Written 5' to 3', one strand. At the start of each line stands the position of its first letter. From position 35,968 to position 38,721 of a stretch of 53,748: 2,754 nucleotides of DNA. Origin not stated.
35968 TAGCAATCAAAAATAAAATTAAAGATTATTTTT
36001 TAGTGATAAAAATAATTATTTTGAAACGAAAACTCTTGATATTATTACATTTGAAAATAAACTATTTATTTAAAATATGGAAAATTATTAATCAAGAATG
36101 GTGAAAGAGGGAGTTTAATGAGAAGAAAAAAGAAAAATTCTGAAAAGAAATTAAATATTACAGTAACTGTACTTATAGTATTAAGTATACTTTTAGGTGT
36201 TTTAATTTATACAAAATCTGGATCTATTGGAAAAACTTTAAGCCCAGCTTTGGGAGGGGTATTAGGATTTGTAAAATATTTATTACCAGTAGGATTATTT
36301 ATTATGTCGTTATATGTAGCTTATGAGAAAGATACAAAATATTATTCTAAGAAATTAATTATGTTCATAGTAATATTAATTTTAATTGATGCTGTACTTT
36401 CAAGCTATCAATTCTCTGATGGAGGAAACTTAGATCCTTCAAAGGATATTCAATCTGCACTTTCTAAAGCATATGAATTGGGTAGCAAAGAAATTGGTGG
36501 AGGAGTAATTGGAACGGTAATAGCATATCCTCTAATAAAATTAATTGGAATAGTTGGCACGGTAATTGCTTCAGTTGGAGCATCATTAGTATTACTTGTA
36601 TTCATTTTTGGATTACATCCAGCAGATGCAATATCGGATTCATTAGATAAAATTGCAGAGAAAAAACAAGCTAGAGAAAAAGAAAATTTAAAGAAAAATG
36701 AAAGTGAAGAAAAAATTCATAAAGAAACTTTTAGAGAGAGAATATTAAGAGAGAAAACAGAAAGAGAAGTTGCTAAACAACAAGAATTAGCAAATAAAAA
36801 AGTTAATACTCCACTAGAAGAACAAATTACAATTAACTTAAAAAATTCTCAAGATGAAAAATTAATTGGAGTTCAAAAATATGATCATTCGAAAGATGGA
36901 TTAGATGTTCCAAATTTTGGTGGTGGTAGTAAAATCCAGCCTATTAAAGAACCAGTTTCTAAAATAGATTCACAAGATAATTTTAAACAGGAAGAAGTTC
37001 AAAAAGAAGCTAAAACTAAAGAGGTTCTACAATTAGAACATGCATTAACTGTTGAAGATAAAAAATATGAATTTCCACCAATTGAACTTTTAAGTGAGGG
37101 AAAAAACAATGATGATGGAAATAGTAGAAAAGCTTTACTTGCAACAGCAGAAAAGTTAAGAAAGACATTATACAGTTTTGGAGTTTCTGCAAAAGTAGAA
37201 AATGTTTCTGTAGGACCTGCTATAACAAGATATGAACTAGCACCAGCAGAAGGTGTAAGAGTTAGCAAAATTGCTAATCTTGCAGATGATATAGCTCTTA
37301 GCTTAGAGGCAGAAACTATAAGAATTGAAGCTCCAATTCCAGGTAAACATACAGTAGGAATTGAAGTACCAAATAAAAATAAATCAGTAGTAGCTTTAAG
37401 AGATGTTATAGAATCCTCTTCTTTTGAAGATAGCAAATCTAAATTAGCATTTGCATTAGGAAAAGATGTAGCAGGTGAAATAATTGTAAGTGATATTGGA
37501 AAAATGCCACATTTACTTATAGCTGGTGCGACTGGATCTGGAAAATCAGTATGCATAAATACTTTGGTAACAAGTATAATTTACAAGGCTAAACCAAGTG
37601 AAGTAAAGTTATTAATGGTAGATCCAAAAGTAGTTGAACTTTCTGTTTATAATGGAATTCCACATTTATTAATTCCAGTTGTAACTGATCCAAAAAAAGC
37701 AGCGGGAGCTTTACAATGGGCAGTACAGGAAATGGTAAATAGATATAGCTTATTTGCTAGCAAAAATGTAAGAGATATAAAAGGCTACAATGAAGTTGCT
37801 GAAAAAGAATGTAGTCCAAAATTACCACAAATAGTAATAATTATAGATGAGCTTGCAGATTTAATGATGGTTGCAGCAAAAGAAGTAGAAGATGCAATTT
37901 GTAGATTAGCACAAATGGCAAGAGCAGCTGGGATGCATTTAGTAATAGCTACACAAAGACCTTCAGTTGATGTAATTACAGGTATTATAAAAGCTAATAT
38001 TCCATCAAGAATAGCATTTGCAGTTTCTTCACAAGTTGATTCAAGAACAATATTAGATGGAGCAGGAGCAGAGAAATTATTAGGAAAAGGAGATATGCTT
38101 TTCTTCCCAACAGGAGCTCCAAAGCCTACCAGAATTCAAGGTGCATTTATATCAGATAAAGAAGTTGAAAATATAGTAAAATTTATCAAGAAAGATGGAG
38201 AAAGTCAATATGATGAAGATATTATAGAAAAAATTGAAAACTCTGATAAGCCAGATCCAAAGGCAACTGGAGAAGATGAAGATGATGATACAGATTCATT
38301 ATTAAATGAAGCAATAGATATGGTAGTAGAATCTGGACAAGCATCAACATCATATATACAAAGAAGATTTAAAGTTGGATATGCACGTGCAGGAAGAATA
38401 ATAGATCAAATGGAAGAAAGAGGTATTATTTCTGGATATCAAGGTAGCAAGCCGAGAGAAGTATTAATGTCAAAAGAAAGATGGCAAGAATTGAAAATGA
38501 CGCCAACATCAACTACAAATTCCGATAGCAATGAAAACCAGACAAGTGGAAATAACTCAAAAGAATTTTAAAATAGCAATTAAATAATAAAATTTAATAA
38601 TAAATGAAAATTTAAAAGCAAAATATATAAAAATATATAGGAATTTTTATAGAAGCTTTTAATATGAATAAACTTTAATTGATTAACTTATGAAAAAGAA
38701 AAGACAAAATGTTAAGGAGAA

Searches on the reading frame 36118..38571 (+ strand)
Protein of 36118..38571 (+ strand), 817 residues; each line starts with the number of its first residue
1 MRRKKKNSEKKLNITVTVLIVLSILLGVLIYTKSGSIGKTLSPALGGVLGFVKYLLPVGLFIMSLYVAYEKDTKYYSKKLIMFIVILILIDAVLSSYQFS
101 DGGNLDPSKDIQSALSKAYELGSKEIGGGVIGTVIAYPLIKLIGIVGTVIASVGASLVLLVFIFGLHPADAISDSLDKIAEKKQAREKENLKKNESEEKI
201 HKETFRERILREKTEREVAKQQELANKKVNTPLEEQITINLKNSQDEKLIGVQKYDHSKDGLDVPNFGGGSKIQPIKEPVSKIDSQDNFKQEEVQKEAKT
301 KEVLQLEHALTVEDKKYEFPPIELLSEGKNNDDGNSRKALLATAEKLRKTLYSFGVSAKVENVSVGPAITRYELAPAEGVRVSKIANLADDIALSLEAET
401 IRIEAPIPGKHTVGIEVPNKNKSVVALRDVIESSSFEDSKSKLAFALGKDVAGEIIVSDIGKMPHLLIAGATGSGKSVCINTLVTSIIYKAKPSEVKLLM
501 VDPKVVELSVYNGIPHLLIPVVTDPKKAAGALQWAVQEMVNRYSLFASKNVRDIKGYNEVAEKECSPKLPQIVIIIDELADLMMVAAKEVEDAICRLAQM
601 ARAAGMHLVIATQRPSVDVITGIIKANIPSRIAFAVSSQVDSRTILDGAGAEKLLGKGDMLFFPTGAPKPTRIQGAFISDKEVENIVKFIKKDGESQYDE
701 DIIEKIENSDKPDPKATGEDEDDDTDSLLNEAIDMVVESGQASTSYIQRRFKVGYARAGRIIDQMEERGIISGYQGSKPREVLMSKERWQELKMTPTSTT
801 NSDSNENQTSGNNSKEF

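Call 63: search_protein_families(library=pfam, proteins=[window:36118-38571:+], max_evalue=0.001)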
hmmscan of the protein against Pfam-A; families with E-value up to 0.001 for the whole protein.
window:36118-38571:+ (817 aa): 5 families
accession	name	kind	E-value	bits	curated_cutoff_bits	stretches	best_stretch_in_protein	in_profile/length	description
PF01580.24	FtsK_SpoIIIE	-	6.8e-69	232.1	24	1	427-617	2-221/221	FtsK/SpoIIIE family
PF17854.6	FtsK_alpha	-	3.7e-33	114.2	22.9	1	319-419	1-101/101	FtsK alpha domain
PF09397.16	FtsK_gamma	-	2e-29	101.5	30.6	1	724-784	2-62/63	Ftsk gamma domain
PF13491.11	FtsK_4TM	-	7.5e-06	26.2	23.1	1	35-167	48-162/171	4TM region of DNA translocase FtsK/SpoIIIE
PF12846.13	AAA_10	-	0.00051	19.6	27.5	0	463-505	21-59/362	AAA-like domain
